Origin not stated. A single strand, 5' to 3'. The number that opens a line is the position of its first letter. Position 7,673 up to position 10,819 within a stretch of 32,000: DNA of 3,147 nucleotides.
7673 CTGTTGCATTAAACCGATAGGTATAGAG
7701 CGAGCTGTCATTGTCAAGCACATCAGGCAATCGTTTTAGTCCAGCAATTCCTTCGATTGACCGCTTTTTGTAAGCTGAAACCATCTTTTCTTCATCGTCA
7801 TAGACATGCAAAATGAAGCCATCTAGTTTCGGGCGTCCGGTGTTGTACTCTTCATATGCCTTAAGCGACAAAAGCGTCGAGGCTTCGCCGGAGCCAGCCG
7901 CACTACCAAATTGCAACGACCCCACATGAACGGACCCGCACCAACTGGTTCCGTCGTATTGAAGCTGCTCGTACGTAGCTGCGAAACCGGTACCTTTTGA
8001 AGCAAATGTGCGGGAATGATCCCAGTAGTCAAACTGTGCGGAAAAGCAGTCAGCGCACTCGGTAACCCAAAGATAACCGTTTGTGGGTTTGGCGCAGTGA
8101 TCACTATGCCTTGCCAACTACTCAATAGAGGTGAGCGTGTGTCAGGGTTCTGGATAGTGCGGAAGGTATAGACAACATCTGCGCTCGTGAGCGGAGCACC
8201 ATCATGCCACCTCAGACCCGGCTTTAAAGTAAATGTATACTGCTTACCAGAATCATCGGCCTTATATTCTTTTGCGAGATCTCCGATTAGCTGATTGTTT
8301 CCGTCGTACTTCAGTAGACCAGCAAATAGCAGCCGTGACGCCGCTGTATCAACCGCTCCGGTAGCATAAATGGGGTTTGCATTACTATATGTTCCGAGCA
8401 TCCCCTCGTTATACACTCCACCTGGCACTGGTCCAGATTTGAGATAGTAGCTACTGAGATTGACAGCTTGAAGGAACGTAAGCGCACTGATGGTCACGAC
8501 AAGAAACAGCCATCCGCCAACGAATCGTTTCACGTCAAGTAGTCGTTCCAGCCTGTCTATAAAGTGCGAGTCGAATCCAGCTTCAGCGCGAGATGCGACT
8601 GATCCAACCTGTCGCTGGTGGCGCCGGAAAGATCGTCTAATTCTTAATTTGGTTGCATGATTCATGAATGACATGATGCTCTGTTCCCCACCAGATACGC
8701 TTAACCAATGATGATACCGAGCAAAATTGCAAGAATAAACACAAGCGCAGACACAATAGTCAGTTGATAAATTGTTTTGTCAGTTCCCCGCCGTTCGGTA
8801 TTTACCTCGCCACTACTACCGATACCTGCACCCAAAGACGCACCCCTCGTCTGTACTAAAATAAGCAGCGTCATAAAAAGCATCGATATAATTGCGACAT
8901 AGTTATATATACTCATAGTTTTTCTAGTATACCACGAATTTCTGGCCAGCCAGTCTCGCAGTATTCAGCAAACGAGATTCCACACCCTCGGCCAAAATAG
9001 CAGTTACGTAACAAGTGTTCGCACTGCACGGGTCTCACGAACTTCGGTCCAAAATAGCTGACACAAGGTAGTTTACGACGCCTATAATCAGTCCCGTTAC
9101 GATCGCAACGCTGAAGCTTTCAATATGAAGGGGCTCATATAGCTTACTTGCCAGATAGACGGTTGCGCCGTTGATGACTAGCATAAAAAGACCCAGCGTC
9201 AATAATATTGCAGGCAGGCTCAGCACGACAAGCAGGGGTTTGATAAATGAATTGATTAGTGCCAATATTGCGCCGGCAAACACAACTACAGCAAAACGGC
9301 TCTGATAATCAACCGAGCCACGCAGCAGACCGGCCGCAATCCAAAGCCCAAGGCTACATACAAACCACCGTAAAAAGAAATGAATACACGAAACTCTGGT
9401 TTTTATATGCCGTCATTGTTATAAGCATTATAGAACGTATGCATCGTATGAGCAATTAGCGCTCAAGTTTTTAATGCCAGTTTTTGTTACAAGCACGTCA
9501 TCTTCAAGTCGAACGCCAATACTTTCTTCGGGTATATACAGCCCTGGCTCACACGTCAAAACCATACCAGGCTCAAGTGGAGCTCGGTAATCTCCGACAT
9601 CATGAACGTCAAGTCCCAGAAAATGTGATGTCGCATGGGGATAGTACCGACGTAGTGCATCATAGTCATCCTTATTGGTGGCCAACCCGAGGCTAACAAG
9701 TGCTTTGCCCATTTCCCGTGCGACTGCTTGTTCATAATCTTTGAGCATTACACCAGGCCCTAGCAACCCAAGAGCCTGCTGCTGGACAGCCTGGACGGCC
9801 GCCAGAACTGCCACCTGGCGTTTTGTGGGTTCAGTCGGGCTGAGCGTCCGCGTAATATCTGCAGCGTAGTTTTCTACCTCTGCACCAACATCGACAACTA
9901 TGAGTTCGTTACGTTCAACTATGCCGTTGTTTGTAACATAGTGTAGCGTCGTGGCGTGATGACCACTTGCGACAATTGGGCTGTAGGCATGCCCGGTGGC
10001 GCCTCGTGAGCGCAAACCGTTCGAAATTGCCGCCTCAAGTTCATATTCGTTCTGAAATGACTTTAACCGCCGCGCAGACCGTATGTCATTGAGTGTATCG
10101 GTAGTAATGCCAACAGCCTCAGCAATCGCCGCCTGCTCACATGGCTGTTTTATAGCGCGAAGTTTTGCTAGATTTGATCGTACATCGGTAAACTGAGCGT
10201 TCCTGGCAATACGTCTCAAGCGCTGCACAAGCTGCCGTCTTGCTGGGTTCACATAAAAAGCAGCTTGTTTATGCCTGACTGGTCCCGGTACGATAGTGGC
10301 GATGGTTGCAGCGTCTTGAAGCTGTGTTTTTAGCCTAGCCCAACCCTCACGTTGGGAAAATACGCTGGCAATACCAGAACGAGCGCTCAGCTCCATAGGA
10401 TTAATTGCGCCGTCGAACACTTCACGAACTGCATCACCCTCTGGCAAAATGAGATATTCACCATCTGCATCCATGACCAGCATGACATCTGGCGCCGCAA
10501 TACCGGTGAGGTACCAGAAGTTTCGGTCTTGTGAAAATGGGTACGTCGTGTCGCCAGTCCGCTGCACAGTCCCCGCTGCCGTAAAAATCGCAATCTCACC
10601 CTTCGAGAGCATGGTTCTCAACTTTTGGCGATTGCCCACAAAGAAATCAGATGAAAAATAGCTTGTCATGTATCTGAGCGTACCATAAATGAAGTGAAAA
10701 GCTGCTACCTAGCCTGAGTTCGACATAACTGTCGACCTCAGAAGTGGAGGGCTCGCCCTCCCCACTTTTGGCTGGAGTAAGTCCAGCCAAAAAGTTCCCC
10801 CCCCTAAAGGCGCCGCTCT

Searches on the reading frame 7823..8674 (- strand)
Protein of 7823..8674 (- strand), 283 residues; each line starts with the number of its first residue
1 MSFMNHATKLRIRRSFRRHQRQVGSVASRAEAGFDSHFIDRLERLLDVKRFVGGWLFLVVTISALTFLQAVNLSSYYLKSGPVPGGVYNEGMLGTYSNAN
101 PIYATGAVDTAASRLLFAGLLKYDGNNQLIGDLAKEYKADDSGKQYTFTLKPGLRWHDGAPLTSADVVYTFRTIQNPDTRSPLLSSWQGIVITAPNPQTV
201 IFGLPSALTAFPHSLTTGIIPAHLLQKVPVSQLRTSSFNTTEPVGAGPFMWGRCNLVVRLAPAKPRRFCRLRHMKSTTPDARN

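Call 71: search_protein_families(library=pfam, proteins=[window:7823-8674:-], max_evalue=0.001)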
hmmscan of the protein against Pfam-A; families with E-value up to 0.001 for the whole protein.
window:7823-8674:- (283 aa): 1 family
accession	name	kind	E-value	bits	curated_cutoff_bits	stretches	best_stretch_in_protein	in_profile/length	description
PF00496.27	SBP_bac_5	-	1.8e-26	93.6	32.4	1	129-252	2-124/368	Bacterial extracellular solute-binding proteins, family 5 Middle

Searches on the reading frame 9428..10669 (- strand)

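Call 71: search_protein_families(library=pfam, proteins=[window:9428-10669:-], max_evalue=0.001)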
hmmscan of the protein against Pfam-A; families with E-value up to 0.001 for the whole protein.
window:9428-10669:- (413 aa): 2 families
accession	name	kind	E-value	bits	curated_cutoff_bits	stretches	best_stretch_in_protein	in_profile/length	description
PF00557.29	Peptidase_M24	-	2.1e-48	165.3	23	1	181-396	2-208/208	Metallopeptidase family M24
PF05195.22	AMP_N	-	5.7e-20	71.7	24.6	1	11-120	2-117/121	Aminopeptidase P, N-terminal domain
